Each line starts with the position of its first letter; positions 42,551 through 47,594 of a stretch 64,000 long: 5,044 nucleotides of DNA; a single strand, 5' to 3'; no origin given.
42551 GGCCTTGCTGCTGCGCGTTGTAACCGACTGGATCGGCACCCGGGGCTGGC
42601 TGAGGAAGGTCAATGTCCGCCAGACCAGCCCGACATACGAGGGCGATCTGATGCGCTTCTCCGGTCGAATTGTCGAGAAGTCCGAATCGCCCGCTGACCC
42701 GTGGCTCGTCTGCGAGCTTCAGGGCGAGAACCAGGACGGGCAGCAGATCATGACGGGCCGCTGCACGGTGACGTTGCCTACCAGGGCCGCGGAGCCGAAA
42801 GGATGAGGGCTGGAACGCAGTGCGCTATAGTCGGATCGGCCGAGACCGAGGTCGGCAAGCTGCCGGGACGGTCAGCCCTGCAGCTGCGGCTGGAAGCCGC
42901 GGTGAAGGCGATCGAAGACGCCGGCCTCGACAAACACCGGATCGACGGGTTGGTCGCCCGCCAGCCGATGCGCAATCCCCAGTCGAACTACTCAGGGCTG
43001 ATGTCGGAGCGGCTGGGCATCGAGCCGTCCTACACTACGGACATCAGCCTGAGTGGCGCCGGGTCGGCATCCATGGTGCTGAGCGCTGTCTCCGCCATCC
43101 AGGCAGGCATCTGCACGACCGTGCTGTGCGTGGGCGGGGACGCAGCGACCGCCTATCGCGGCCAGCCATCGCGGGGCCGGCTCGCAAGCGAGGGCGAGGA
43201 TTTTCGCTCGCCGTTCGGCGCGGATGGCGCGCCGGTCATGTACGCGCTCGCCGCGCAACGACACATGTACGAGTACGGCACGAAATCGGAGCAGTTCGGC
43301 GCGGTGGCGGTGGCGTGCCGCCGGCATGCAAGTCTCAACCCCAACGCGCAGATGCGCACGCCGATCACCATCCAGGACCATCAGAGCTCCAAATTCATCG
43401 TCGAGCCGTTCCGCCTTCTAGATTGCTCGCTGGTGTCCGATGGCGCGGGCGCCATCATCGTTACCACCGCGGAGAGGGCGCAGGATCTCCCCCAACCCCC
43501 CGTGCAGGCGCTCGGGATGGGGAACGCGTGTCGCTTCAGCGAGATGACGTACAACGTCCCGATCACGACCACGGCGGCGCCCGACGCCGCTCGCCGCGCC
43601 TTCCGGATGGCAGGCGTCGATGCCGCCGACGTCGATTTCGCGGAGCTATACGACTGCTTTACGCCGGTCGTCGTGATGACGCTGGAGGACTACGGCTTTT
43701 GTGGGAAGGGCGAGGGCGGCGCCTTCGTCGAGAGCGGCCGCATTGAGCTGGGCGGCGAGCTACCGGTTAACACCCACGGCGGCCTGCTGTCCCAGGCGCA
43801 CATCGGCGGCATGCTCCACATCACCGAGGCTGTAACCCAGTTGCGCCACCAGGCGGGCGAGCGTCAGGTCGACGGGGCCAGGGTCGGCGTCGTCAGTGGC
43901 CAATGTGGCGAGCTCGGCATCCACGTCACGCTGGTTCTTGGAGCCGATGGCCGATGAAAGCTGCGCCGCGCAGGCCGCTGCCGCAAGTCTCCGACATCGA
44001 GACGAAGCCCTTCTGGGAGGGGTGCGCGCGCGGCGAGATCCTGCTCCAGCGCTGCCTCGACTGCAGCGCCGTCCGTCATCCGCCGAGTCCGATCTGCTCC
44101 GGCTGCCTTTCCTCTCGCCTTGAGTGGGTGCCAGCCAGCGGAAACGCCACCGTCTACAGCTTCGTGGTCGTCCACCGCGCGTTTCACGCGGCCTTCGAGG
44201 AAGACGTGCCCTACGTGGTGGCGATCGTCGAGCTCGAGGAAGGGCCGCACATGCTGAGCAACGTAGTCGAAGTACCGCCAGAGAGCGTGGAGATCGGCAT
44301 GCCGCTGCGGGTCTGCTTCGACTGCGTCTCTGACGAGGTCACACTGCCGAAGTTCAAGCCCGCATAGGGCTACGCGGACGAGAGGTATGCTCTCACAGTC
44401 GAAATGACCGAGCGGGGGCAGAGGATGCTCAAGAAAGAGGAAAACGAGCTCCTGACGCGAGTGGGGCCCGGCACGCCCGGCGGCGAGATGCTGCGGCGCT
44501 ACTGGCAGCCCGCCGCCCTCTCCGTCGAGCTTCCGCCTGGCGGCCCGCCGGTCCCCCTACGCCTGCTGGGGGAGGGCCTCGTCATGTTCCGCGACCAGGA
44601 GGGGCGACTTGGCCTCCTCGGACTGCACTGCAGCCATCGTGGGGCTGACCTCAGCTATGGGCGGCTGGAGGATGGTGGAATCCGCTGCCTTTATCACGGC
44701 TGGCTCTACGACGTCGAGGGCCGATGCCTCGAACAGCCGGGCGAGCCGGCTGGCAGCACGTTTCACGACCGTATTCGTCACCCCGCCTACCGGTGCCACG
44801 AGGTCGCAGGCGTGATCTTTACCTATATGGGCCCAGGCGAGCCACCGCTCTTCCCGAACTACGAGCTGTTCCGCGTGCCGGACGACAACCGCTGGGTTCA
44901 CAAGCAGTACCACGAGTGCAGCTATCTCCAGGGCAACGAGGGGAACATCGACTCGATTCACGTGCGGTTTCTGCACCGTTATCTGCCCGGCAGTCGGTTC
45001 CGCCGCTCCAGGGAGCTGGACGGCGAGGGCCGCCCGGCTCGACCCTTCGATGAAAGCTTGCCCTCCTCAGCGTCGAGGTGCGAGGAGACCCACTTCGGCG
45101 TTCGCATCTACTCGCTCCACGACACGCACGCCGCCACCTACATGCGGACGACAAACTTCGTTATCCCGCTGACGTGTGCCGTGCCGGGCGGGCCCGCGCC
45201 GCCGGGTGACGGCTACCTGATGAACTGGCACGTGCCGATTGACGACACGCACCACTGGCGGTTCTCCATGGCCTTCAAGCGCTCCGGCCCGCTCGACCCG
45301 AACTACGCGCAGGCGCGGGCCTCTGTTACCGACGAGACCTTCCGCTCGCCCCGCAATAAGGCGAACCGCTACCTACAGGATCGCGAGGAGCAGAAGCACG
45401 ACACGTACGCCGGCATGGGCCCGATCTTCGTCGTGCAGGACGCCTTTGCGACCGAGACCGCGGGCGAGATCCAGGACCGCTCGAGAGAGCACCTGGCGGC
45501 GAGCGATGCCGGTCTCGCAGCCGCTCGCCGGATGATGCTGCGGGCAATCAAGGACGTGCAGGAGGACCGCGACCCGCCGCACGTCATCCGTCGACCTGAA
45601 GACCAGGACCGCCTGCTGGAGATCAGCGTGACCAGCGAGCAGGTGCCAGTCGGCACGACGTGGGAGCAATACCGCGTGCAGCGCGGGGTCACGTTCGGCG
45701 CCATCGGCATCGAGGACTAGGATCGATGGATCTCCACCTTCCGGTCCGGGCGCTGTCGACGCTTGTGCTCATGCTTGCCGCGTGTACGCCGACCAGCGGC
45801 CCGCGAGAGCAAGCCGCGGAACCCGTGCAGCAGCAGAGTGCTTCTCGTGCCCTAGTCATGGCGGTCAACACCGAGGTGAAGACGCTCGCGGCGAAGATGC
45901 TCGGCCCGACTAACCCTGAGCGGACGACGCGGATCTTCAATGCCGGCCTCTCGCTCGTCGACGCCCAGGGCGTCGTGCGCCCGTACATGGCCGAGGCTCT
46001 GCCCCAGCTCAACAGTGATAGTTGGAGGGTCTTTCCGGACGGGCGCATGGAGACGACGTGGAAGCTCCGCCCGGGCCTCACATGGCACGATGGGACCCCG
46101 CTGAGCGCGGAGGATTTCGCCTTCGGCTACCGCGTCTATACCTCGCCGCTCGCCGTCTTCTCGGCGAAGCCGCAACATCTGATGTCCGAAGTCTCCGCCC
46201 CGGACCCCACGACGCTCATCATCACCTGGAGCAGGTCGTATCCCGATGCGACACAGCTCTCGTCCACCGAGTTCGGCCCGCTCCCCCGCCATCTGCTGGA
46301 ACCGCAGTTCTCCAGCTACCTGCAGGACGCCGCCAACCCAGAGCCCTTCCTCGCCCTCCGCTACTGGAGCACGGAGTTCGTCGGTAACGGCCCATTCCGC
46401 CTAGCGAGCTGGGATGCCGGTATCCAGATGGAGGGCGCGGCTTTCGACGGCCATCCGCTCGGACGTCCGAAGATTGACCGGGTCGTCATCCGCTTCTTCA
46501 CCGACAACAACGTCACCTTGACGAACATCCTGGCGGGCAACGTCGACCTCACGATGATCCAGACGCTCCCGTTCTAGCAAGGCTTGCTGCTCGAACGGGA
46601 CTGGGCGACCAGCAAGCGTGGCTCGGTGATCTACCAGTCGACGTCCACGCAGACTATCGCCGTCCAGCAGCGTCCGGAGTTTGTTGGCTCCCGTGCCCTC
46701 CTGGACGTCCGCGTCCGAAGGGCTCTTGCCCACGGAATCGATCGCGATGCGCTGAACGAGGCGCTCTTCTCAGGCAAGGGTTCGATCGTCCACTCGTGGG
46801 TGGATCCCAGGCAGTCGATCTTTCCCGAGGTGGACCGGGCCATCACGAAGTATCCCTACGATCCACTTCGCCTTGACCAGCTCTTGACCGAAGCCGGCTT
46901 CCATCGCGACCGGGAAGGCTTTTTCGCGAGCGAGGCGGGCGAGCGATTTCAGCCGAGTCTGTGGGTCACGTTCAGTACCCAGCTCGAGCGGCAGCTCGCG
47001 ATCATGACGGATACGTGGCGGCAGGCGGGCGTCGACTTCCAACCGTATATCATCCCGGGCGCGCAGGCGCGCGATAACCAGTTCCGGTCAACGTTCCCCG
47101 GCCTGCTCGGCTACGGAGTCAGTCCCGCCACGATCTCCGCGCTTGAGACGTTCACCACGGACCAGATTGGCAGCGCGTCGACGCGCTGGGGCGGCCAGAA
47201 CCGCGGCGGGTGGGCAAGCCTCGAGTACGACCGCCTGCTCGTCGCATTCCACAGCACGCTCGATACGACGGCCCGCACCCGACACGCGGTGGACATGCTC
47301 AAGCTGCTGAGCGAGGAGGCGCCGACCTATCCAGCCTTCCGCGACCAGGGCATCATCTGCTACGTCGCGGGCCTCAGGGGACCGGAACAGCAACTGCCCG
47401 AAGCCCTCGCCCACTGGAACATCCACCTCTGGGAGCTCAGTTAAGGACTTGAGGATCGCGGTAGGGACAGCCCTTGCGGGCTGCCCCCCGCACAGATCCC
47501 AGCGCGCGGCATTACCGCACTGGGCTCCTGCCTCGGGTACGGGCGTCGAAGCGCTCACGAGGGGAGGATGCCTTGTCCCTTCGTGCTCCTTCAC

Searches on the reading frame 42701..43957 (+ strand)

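Call 7: search_protein_families(library=pfam, proteins=[window:42701-43957:+], max_evalue=0.001)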
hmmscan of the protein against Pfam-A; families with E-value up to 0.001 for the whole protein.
window:42701-43957:+ (418 aa): 2 families
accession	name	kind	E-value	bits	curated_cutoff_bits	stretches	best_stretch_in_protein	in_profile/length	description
PF22691.2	Thiolase_C_1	-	2.2e-51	173.8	28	1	276-414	3-143/144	Thiolase C-terminal domain-like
PF00108.29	Thiolase_N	-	6.5e-07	29.4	26.4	1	42-257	2-259/260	Thiolase, N-terminal domain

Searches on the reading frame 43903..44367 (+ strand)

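Call 61: search_protein_families(library=pfam, proteins=[window:43903-44367:+], max_evalue=0.01)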
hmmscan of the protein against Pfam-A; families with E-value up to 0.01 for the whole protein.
window:43903-44367:+ (154 aa): 2 families
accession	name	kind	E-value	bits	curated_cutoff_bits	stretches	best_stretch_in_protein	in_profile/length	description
PF01796.24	OB_ChsH2_C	-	7.5e-26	90.3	27.1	1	75-140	1-65/65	ChsH2, C-terminal OB-fold domain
PF12172.15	zf-ChsH2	-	3.9e-11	43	23.2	1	38-74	1-37/37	ChsH2, rubredoxin-like zinc ribbon domain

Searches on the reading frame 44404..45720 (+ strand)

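Call 12: search_protein_families(library=ncbifam, proteins=[window:44404-45720:+], max_evalue=0.00001)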
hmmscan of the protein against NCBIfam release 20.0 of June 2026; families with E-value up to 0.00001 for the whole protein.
window:44404-45720:+ (438 aa): 1 family
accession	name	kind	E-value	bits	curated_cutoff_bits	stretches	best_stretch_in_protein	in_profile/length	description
NF052579.1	BetMthstMoxSdmAMthl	equivalog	5.3e-12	45.4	600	1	33-160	17-142/351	4beta-methylsterol monooxygenase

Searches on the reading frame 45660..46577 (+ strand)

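Call 7: search_protein_families(library=pfam, proteins=[window:45660-46577:+], max_evalue=0.001)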
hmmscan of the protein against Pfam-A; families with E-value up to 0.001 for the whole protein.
window:45660-46577:+ (305 aa): 1 family
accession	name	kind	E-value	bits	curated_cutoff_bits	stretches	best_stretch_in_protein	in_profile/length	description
PF00496.27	SBP_bac_5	-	5.6e-28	98.5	32.4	1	115-299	4-175/368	Bacterial extracellular solute-binding proteins, family 5 Middle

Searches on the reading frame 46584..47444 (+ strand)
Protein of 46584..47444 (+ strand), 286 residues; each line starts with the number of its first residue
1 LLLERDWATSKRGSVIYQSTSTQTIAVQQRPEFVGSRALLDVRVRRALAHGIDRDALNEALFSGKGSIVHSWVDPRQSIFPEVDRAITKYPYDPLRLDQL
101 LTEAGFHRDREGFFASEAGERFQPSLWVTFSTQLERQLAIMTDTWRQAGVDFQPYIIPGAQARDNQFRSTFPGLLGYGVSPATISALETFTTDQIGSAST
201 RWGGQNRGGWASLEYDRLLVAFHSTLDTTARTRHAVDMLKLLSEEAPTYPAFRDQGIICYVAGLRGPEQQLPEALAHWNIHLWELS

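Call 7: search_protein_families(library=pfam, proteins=[window:46584-47444:+], max_evalue=0.001)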
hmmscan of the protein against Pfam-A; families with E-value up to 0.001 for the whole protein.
window:46584-47444:+ (286 aa): 1 family
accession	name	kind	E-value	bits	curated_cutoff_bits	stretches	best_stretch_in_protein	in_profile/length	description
PF00496.27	SBP_bac_5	-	1.1e-13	51.5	32.4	1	16-171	195-339/368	Bacterial extracellular solute-binding proteins, family 5 Middle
